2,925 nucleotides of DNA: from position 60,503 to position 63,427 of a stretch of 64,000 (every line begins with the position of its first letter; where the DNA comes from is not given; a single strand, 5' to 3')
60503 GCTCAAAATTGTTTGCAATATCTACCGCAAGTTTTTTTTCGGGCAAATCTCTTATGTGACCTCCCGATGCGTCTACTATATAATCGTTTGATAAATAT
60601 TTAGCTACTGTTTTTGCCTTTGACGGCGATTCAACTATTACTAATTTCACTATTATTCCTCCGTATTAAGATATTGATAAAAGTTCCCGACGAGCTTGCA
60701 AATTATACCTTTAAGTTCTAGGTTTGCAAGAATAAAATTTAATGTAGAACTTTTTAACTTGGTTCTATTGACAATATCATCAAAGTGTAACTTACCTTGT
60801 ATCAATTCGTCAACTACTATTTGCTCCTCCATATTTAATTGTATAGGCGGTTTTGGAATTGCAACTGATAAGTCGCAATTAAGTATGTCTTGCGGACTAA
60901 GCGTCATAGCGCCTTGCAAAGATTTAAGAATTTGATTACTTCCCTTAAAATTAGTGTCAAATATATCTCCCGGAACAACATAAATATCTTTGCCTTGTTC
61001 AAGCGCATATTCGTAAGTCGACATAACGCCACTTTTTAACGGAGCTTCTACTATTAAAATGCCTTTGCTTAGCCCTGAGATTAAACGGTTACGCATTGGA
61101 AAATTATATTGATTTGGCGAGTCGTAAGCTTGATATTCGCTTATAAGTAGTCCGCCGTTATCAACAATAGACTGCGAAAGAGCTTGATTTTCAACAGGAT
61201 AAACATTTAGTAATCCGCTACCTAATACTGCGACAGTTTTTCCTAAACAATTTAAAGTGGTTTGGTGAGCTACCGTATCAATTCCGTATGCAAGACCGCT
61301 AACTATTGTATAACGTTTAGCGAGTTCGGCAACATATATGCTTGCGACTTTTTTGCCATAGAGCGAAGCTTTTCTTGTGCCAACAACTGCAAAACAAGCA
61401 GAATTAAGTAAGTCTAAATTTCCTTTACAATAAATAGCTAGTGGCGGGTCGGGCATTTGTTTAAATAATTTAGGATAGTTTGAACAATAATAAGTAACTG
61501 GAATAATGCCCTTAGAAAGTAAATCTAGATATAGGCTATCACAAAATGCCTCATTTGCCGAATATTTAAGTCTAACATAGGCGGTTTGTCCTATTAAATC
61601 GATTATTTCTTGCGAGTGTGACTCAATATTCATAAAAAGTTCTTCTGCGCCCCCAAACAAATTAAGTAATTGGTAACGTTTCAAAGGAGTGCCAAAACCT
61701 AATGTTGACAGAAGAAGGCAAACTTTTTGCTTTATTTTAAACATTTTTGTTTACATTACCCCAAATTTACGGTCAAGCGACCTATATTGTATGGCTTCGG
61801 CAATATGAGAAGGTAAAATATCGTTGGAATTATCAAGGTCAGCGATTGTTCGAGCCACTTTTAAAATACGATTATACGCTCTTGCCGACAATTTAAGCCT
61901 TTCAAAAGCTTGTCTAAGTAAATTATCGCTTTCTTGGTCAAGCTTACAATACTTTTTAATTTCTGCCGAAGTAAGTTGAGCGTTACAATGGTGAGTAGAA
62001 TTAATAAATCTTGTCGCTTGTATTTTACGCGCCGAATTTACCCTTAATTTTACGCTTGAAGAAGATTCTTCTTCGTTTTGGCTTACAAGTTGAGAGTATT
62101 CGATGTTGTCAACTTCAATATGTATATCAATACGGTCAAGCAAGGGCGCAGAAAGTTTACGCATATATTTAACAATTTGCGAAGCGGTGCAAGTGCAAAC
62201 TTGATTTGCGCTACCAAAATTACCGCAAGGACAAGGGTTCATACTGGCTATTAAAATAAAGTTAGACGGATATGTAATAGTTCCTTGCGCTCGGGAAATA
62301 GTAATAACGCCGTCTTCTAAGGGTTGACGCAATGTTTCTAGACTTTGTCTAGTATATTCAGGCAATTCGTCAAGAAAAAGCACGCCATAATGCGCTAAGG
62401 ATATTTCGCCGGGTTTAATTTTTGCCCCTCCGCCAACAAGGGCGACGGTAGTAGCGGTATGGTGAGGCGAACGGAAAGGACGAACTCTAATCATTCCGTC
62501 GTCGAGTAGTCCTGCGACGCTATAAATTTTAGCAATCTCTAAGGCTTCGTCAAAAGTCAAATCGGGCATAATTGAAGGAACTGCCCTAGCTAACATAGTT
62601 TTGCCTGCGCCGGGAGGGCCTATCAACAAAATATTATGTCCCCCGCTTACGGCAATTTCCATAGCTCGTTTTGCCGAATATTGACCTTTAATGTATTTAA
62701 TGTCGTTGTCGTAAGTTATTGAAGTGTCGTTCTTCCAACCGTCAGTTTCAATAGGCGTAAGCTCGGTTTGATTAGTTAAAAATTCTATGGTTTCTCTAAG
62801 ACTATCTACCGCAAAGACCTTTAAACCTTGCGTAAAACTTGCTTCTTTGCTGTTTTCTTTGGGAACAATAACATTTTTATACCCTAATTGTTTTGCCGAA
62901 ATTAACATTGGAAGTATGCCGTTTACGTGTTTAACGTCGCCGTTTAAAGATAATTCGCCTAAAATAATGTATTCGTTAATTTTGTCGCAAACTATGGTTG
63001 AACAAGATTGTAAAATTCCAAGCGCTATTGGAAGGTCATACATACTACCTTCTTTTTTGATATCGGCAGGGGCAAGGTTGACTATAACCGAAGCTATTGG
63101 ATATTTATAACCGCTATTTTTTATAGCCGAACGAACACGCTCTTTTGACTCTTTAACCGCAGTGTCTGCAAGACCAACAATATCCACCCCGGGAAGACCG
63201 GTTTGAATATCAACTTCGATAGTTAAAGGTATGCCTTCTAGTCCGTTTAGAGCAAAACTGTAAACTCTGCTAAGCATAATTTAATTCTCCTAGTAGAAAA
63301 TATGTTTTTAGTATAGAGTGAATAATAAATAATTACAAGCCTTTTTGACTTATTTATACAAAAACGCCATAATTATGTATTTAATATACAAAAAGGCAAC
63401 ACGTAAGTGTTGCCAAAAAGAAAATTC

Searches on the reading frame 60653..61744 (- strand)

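Call 20: search_protein_families(library=ncbifam, proteins=[window:60653-61744:-], max_evalue=1e-10)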
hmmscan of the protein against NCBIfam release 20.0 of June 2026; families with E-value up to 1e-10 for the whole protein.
window:60653-61744:- (363 aa): 2 families
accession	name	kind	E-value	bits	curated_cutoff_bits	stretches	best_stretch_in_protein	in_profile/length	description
TIGR00732.1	dprA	equivalog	2e-67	226.6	191.15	1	84-288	13-217/220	DNA-processing protein DprA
NF008007.0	PRK10736.1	equivalog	2.8e-62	211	495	1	84-324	76-313/374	DNA-protecting protein DprA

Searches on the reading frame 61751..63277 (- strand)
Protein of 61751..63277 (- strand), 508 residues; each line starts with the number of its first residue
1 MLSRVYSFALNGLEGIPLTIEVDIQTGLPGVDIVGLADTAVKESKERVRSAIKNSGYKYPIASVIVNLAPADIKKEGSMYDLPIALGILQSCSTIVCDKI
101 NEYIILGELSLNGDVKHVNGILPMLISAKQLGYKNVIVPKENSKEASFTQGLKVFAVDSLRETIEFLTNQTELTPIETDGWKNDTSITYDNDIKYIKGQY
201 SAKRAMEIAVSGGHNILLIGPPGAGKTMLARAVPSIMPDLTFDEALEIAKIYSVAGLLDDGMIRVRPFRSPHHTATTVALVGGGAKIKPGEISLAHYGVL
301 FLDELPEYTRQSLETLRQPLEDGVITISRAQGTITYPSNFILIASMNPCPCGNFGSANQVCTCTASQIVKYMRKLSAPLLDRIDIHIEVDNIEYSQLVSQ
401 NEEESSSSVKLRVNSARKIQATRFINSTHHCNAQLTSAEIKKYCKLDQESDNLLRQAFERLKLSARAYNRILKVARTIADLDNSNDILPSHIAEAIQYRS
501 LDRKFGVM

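Call 20: search_protein_families(library=ncbifam, proteins=[window:61751-63277:-], max_evalue=1e-10)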
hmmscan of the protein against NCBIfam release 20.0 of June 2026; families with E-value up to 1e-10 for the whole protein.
window:61751-63277:- (508 aa): 5 families
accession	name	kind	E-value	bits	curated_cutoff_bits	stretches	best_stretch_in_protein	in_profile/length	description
TIGR00368.1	TIGR00368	hypoth_equivalog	4.7e-195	648.9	362.4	1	5-499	1-499/499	YifB family Mg chelatase-like AAA ATPase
NF007365.0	PRK09862.1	equivalog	1.8e-141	472.2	530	1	2-503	3-496/506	YifB family Mg chelatase-like AAA ATPase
TIGR02902.1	spore_lonB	equivalog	5.1e-17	61.7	723.3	0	63-166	428-529/531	ATP-dependent protease LonB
TIGR00764.1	lon_rel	equivalog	1.3e-16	60.4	516.6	0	193-251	17-75/608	ATP-dependent protease LonB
TIGR02903.1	spore_lon_C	equivalog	9.6e-13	47.5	678.8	0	93-166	538-613/615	Lon family ATP-dependent protease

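Call 91: find_encoding_contigs(protein=window:61751-63277:-, flank=10000, max_places=1)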
Protein window:61751-63277:- (508 aa): 7 contigs read that carry it; 1 place shown.
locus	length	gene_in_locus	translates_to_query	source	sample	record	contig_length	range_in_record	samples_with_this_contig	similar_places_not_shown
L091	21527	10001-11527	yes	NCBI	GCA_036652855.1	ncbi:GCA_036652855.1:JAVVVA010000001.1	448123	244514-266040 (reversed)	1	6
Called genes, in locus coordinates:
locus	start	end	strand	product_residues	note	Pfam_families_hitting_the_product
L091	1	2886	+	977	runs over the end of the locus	PF02463:SMC_N, PF13175:AAA_15 (faint), PF13304:AAA_21 (weak), PF13476:AAA_23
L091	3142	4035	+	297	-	PF02881:SRP54_N, PF00448:SRP54, PF13401:AAA_22 (faint), PF13604:AAA_30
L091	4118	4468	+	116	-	PF04297:UPF0122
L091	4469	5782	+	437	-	PF02881:SRP54_N, PF00448:SRP54, PF02978:SRP_SPB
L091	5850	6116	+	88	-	PF00886:Ribosomal_S16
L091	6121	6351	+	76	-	PF13083:KH_KhpA-B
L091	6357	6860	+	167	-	PF01782:RimM, PF05239:PRC, PF24986:PRC_RimM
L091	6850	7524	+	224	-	PF01746:tRNA_m1G_MT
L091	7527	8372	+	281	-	PF03193:RsgA_GTPase (faint), PF01926:MMR_HSR1, PF02421:FeoB_N (weak)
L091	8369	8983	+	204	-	PF01351:RNase_HII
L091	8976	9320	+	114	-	PF08378:NERD, PF02021:UPF0102, PF01939:NucS_C (weak)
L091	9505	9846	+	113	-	PF01245:Ribosomal_L19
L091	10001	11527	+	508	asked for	PF05362:Lon_C (weak), PF00004:AAA (faint), PF13541:ChlI, PF00493:MCM (faint), PF01078:Mg_chelatase, PF07728:AAA_5 (faint), PF13335:Mg_chelatase_C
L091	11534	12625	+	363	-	PF02481:DNA_processg_A, PF17782:WHD_DprA (weak)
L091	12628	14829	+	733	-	PF01751:Toprim, PF01131:Topoisom_bac, PF01396:Zn_ribbon_Top1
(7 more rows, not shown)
